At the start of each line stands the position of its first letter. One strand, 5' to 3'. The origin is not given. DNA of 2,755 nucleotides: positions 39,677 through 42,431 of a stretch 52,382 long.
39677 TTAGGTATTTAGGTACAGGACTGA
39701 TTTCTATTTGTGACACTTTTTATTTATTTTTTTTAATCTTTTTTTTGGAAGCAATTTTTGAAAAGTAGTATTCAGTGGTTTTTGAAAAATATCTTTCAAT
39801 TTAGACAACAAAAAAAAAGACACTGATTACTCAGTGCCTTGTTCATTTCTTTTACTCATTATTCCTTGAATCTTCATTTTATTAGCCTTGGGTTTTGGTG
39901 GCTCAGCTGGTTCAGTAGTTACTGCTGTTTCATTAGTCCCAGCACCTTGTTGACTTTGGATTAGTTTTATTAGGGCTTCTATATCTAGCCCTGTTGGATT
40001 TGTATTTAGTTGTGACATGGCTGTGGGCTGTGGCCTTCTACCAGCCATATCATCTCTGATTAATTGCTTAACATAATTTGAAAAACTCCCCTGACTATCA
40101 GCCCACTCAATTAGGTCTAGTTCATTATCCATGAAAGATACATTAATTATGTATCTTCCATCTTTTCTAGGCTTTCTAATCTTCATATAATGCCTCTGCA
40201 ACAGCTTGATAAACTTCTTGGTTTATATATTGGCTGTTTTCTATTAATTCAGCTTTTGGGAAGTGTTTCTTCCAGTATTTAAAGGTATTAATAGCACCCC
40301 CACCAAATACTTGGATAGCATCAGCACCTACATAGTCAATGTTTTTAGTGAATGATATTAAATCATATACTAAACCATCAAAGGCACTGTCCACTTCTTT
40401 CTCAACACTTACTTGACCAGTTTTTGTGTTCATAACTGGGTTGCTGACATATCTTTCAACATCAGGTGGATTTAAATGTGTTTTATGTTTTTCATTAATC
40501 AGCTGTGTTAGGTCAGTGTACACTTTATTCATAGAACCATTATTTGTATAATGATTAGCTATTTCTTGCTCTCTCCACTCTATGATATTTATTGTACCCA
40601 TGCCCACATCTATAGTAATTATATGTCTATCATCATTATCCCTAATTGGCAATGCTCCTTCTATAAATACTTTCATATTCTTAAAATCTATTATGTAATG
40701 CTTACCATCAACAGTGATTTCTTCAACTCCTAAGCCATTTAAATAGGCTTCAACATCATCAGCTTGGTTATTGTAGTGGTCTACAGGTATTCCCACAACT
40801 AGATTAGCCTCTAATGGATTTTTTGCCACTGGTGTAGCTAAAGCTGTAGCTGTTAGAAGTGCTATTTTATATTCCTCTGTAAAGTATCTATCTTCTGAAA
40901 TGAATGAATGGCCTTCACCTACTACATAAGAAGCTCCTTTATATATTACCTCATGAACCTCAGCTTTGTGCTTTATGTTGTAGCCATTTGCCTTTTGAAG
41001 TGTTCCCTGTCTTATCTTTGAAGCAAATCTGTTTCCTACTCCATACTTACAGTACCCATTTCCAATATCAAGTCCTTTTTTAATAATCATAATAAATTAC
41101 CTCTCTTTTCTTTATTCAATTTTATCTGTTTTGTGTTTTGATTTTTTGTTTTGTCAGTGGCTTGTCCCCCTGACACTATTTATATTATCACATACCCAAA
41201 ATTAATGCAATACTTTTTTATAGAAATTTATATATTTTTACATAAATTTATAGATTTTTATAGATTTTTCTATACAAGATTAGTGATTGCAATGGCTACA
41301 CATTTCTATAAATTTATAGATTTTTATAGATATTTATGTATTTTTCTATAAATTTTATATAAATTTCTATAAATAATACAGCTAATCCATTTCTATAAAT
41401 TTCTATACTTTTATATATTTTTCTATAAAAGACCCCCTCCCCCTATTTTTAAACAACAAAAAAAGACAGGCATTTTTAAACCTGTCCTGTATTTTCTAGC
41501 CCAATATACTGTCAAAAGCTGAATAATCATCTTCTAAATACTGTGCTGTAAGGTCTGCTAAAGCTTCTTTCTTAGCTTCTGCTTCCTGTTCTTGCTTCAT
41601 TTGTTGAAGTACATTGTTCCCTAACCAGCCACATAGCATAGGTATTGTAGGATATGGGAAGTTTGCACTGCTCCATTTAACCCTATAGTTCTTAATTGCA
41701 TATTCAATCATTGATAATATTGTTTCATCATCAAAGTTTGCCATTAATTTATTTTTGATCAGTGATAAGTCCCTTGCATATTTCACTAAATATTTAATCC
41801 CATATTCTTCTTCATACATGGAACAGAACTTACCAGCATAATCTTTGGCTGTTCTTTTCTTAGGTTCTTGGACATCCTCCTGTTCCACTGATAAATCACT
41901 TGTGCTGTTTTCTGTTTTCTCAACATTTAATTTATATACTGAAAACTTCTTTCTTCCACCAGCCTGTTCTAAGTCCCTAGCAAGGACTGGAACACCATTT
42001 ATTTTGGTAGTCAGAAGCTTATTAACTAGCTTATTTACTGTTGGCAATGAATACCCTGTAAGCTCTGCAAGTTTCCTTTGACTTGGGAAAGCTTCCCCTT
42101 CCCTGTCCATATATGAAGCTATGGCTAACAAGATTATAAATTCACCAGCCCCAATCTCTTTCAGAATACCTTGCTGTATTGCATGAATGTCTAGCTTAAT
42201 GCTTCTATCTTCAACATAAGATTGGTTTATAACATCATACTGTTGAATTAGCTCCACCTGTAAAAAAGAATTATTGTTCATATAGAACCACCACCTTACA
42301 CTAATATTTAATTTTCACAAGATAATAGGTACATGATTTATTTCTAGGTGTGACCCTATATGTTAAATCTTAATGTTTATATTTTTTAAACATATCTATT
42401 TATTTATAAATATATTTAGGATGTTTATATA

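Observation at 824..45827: At least 19 copies of the 18-bp palindrome TTGAAW-N6-WTTCAA, mostly between a terminator and the next gene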

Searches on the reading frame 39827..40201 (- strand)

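Call 8: search_protein_families(library=pfam, proteins=[window:39827-40201:-], max_evalue=0.01)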
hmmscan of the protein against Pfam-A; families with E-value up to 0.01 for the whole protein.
window:39827-40201:- (124 aa): 0 families

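Call 56: search_protein_families(library=phrogs, proteins=[window:39827-40201:-], max_evalue=0.001)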
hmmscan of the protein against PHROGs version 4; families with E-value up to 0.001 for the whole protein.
window:39827-40201:- (124 aa): 4 families
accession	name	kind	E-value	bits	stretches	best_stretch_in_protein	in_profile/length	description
phrog_14312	-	unknown function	7.5e-10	40.2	1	17-53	4-40/87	-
phrog_8400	-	unknown function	1.1e-05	26.4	1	9-52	10-54/56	-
phrog_4223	-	unknown function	4.8e-05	24.6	1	19-53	4-40/67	-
phrog_8966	-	unknown function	8.6e-05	23.7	1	26-64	15-53/67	-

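Call 101: search_protein_families(library=ncbifam, proteins=[window:39827-40201:-], max_evalue=0.001)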
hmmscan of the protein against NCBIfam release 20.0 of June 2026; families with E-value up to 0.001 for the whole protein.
window:39827-40201:- (124 aa): 0 families

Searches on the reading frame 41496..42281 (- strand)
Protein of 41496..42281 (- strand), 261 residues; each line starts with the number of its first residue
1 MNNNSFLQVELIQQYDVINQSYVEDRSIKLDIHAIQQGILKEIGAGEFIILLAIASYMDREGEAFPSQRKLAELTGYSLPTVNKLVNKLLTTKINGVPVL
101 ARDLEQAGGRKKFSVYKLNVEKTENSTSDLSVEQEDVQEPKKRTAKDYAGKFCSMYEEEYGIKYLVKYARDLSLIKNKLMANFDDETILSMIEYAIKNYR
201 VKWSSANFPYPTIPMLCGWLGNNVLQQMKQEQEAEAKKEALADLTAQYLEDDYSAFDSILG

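Call 8: search_protein_families(library=pfam, proteins=[window:41496-42281:-], max_evalue=0.01)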
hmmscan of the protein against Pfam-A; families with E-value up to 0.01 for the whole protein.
window:41496-42281:- (261 aa): 4 families
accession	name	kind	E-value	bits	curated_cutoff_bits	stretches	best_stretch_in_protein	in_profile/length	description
PF13730.12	HTH_36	-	1.2e-11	44.6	25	1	42-89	2-49/55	Helix-turn-helix domain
PF21984.2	DnaD_N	-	0.00061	20.4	27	1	46-94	17-64/101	DnaD N-terminal domain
PF13412.12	HTH_24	-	0.0014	18.6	21.9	1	67-89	19-41/48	Winged helix-turn-helix DNA-binding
PF12802.13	MarR_2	-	0.0047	17.5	27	0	56-91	12-46/61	MarR family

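Call 101: search_protein_families(library=ncbifam, proteins=[window:41496-42281:-], max_evalue=0.001)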
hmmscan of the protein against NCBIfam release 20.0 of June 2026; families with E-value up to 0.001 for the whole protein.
window:41496-42281:- (261 aa): 0 families
